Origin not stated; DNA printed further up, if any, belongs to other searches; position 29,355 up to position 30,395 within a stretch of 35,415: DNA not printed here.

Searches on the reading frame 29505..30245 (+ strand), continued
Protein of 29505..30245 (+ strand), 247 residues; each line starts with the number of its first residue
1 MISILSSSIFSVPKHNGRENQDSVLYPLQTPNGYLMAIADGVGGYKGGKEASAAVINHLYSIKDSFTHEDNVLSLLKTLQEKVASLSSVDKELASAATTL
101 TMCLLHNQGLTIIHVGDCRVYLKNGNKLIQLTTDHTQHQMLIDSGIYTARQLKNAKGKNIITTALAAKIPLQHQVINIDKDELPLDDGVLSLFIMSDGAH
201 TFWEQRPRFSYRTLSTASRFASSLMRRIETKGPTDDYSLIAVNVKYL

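Call 72: search_protein_families(library=pfam, proteins=[L037:2545-5166:+, L037:1394-2542:+, L032:2474-4897:+, L032:6807-9290:-, L030:843-5111:+, L012:7017-8966:+, L014:7844-10021:-, L009:2497-3855:+, L040:6925-8562:-, L023:7309-8844:+], max_evalue=0.0001)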
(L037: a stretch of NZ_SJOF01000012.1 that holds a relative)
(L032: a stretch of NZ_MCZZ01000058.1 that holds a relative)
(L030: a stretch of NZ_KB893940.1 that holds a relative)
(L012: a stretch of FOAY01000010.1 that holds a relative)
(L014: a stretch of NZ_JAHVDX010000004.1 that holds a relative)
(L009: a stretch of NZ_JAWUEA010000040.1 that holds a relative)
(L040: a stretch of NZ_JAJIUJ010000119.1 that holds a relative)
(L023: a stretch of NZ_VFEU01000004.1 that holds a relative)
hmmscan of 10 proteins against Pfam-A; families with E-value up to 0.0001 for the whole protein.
L037:2545-5166:+ (874 aa): 2 families
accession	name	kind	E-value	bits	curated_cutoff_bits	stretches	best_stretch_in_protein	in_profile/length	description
PF00330.25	Aconitase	-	4e-134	448.5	28.7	1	66-534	13-463/463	Aconitase family (aconitate hydratase)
PF00694.25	Aconitase_C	-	2.1e-29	103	22.8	1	657-789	3-130/131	Aconitase C-terminal domain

L037:1394-2542:+ (383 aa): 1 family
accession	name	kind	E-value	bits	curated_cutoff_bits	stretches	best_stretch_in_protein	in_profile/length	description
PF00285.26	Citrate_synt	-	8.1e-123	410.4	27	1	16-365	2-357/357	Citrate synthase, C-terminal domain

L032:2474-4897:+ (808 aa): 3 families
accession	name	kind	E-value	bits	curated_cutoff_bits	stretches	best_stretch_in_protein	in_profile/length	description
PF13750.12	Big_3_3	-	1.4e-23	83.7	27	1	545-697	2-155/157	Bacterial Ig-like domain (group 3)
PF13752.12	DUF4165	-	3.6e-12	46.8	25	1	29-147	2-120/121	Domain of unknown function (DUF4165)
PF12245.14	Big_3_2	-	3.7e-12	46.9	23.3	1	174-262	31-121/122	Bacterial Ig-like domain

L032:6807-9290:- (827 aa): 3 families
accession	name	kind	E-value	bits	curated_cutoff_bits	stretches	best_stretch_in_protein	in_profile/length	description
PF13750.12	Big_3_3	-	1e-24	87.5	27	1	560-713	4-156/157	Bacterial Ig-like domain (group 3)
PF12245.14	Big_3_2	-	4.4e-12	46.7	23.3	1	153-266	17-122/122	Bacterial Ig-like domain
PF13752.12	DUF4165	-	9e-11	42.3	25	1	25-137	9-121/121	Domain of unknown function (DUF4165)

L030:843-5111:+ (1423 aa): 5 families
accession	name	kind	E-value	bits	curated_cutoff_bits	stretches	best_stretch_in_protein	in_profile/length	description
PF04997.17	RNA_pol_Rpb1_1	-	2.4e-86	290.3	39.7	1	17-343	3-312/312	RNA polymerase Rpb1, domain 1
PF04998.22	RNA_pol_Rpb1_5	-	1.5e-78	264.4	28.5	1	767-1315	1-265/267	RNA polymerase Rpb1, domain 5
PF00623.25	RNA_pol_Rpb1_2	-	5.4e-37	128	25.3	2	393-486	72-165/166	RNA polymerase Rpb1, domain 2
PF04983.23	RNA_pol_Rpb1_3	-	6.3e-31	107.9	28.9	1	490-645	1-162/162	RNA polymerase Rpb1, domain 3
PF05000.22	RNA_pol_Rpb1_4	-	1.9e-20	73.2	24.8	1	675-765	2-107/107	RNA polymerase Rpb1, domain 4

L012:7017-8966:+ (650 aa): 1 family
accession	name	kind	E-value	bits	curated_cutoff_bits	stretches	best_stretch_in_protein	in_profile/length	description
PF00849.27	PseudoU_synth_2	-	2.2e-16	60.9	26.8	1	469-614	2-152/152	RNA pseudouridylate synthase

L014:7844-10021:- (725 aa): 3 families
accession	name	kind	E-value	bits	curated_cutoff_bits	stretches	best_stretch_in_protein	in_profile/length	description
PF00270.35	DEAD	-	1.6e-10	41.4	26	1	103-211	3-128/167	DEAD/DEAH box helicase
PF00271.37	Helicase_C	-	1.7e-06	28.6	23.5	1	363-432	45-110/110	Helicase conserved C-terminal domain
PF04851.21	ResIII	-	6.4e-06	26.6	22.5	1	112-215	21-140/164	Type III restriction enzyme, res subunit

L009:2497-3855:+ (453 aa): 0 families

L040:6925-8562:- (545 aa): 4 families
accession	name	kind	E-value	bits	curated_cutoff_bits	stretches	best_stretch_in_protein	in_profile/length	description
PF13175.12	AAA_15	-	7.8e-14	52.5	32.1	1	261-317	309-373/374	AAA ATPase domain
PF13304.12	AAA_21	-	9.7e-12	46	27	1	251-317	236-302/304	AAA domain, putative AbiEii toxin, Type IV TA system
PF13476.12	AAA_23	-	2.5e-06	28.7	27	1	59-179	7-87/201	AAA domain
PF02463.25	SMC_N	-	6.9e-05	22.8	40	0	64-319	17-203/220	RecF/RecN/SMC N terminal domain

L023:7309-8844:+ (512 aa): 1 family
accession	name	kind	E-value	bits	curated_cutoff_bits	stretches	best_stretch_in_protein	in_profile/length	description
PF01048.26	PNP_UDP_1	-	1.4e-10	41.5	25.1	1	43-254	30-232/233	Phosphorylase superfamily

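Call 73: search_protein_families(library=padloc, proteins=[L037:2545-5166:+, L037:1394-2542:+, L032:2474-4897:+, L032:6807-9290:-, L030:843-5111:+, L012:7017-8966:+, L014:7844-10021:-, L009:2497-3855:+, L040:6925-8562:-, L023:7309-8844:+], max_evalue=0.00001)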
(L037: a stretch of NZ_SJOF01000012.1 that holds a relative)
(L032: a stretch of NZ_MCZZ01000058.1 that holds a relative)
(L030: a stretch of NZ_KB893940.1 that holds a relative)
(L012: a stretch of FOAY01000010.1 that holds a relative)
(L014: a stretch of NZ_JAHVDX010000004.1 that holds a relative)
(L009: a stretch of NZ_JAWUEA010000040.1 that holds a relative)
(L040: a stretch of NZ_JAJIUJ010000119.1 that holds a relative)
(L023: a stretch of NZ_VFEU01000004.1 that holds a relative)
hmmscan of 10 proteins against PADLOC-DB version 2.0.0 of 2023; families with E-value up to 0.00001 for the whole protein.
L037:2545-5166:+ (874 aa): 0 families

L037:1394-2542:+ (383 aa): 0 families

L032:2474-4897:+ (808 aa): 0 families

L032:6807-9290:- (827 aa): 0 families

L030:843-5111:+ (1423 aa): 0 families

L012:7017-8966:+ (650 aa): 0 families

L014:7844-10021:- (725 aa): 23 families
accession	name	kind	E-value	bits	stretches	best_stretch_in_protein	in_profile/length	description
PDLC00180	HamB1|HamB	-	1.2e-217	722.8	1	15-722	16-706/709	DEAD-box helicase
PDLC00201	HamB2|HamB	-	2e-178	593.1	1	16-704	18-696/721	DEAD-box helicase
PDLC00182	HamB1|HamB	-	9.4e-87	290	1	2-686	7-685/719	DEAD-box helicase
PDLC00193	HamB1|HamB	-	3.4e-82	274.8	1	154-722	2-567/570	DEAD-box helicase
PDLC00184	HamB1|HamB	-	5.9e-74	247.5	1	87-685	105-703/738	DEAD-box helicase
PDLC00179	HamB1|HamB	-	6.3e-52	174.8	1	165-509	12-358/415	DEAD-box helicase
PDLC00191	HamB1|HamB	-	3.6e-50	169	2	297-453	334-495/767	DEAD-box helicase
PDLC00186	HamB1|HamB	-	9.6e-50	167.4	2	283-444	368-534/864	DEAD-box helicase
PDLC00176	HamB1|HamB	-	5.5e-44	148.4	2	306-448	372-517/845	DEAD-box helicase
PDLC00200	HamB2|HamB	-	7.1e-41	138.1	2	293-445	375-534/865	DEAD-box helicase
PDLC00190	HamB1|HamB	-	2.2e-40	136.9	2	296-501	368-572/866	DEAD-box helicase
PDLC00187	HamB1|HamB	-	2.7e-40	136.4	2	284-443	357-519/851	DEAD-box helicase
PDLC00199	HamB2|HamB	-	1.3e-35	120.7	2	337-443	413-519/841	DEAD-box helicase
PDLC00185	HamB1|HamB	-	2.5e-34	116.3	2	336-448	419-530/871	DEAD-box helicase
PDLC00177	HamB1|HamB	-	3.7e-25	86.3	2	307-444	389-534/841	DEAD-box helicase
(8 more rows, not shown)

L009:2497-3855:+ (453 aa): 2 families
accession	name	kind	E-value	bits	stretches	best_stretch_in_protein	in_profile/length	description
PDLC04073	PD-T7-1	-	1.9e-147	489.7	1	6-450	2-447/452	-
PDLC04110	PD-T7-5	-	1.1e-38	131.2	1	112-420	1-307/346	-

L040:6925-8562:- (545 aa): 56 families (the best 25 are shown)
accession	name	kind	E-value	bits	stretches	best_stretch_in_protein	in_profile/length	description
PDLC04149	HEC-04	-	9e-47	157.8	1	51-539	29-485/494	-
PDLC02914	ATPase-Toprim_I-B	-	6.6e-22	76.3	1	253-435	185-368/443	-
PDLC02979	AriA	-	1.5e-14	52.6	1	253-317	300-372/373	-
PDLC03878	NsnB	-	2.4e-14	51.9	1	248-319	212-282/345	-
PDLC00271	PtuA1|PtuA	-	3.1e-14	51.4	2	58-132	10-82/421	AAA ATPase domain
PDLC02335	AbiLi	-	3.1e-14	50.8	1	71-340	76-261/326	AbiLi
PDLC04135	mad3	-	3.8e-13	47.7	1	252-331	263-339/374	mads_3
PDLC04176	HEC-01A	-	1.2e-12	45.9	1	263-342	266-345/371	-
PDLC02980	AriA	-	1.3e-12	46.3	1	252-318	237-303/304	-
PDLC00305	PtuA1|PtuA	-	2.4e-11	41.6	0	58-132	10-83/392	AAA ATPase domain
PDLC02913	ATPase_I-A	-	1.8e-10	38.5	0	31-89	35-92/508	-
PDLC02336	AbiLi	-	2.2e-10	38.7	1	253-321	229-296/340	AbiLi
PDLC00278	PtuA1|PtuA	-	2.2e-10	38.4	0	276-324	291-337/436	AAA ATPase domain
PDLC04608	PDC-M38A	-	2.3e-10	38.7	1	259-320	258-318/367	-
PDLC02981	AriAB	-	4.8e-10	36.7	1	259-327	317-386/694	-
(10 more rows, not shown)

L023:7309-8844:+ (512 aa): 0 families

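Call 77: search_protein_families(library=padloc, alignment_id=A6, max_evalue=1e-15)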
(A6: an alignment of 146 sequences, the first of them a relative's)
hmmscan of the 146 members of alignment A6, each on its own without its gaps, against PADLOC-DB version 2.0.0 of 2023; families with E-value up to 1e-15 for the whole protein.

A. member 1, L008:2159-3178:- (339 aa): 0 families

B. families by the number of members that match (of 146 scanned): 41 families (the first 25 are shown)
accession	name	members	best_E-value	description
PDLC03371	MTase_II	4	4.5e-45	Type II methyltransferase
PDLC03299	MTase_II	4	1.6e-39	Type II methyltransferase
PDLC03353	MTase_II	4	6.2e-30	Type II methyltransferase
PDLC03265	MTase_II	3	3.6e-145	Type II methyltransferase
PDLC03320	MTase_II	3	3.5e-30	Type II methyltransferase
PDLC03387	MTase_II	3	8.7e-27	Type II methyltransferase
PDLC03228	MTase_II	3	1.4e-26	Type II methyltransferase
PDLC03339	MTase_II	3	5.8e-24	Type II methyltransferase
PDLC03300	MTase_II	3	6.5e-24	Type II methyltransferase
PDLC03216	MTase_II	3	7.2e-23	Type II methyltransferase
PDLC03238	MTase_II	3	4.9e-21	Type II methyltransferase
PDLC03350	MTase_II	3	3.6e-20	Type II methyltransferase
PDLC03738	oMTase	3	4.9e-20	orphan methyltransferase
PDLC03230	MTase_II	3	8.1e-20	Type II methyltransferase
PDLC03354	MTase_II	3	1.7e-19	Type II methyltransferase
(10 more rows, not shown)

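Call 78: search_protein_families(library=pfam, alignment_id=A6, max_evalue=1e-8)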
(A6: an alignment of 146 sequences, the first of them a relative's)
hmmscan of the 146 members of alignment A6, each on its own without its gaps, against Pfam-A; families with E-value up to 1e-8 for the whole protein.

A. member 1, L008:2159-3178:- (339 aa): 0 families

B. families by the number of members that match (of 146 scanned): 117 families (the first 25 are shown)
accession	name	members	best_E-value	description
PF00717.28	Peptidase_S24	6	2.4e-27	Peptidase S24-like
PF01555.25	N6_N4_Mtase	4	4e-46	DNA methylase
PF00589.27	Phage_integrase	4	5.6e-30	Phage integrase family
PF03589.19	Antiterm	3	3.7e-50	Antitermination protein Q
PF00497.25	SBP_bac_3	3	9.5e-45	Bacterial extracellular solute-binding proteins, family 3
PF01381.28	HTH_3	3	5.3e-16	Helix-turn-helix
PF01207.24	Dus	2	2e-118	Dihydrouridine synthase (Dus)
PF06325.19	PrmA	2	3.5e-108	Ribosomal protein L11 methyltransferase (PrmA)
PF04860.17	Phage_portal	2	6.4e-104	Phage portal protein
PF06381.16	Phage_portal_3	2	2.5e-103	Phage portal protein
PF06147.18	DUF968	2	9.6e-78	Protein of unknown function (DUF968)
PF20441.4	TerL_nuclease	2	4.4e-53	Terminase large subunit, endonuclease domain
PF05869.16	Dam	2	2.9e-45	DNA N-6-adenine-methyltransferase (Dam)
PF09003.16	Arm-DNA-bind_1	2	3.8e-37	Bacteriophage lambda integrase, Arm DNA-binding domain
PF10548.14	P22_AR_C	2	1e-30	P22AR C-terminal domain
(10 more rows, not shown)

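Call 90: search_protein_families(library=ncbifam, proteins=[window:29505-30245:+], max_evalue=0.001)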
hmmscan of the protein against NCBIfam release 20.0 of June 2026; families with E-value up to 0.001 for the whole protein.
window:29505-30245:+ (247 aa): 2 families
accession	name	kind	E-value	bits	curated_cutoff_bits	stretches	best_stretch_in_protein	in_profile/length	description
NF033484.1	Stp1_PP2C_phos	equivalog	1.2e-31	110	230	1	18-242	9-231/232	Stp1/IreP family PP2C-type Ser/Thr phosphatase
NF011149.0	PRK14559.1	equivalog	3.9e-10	39.1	374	1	38-147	416-533/642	serine/threonine phosphatase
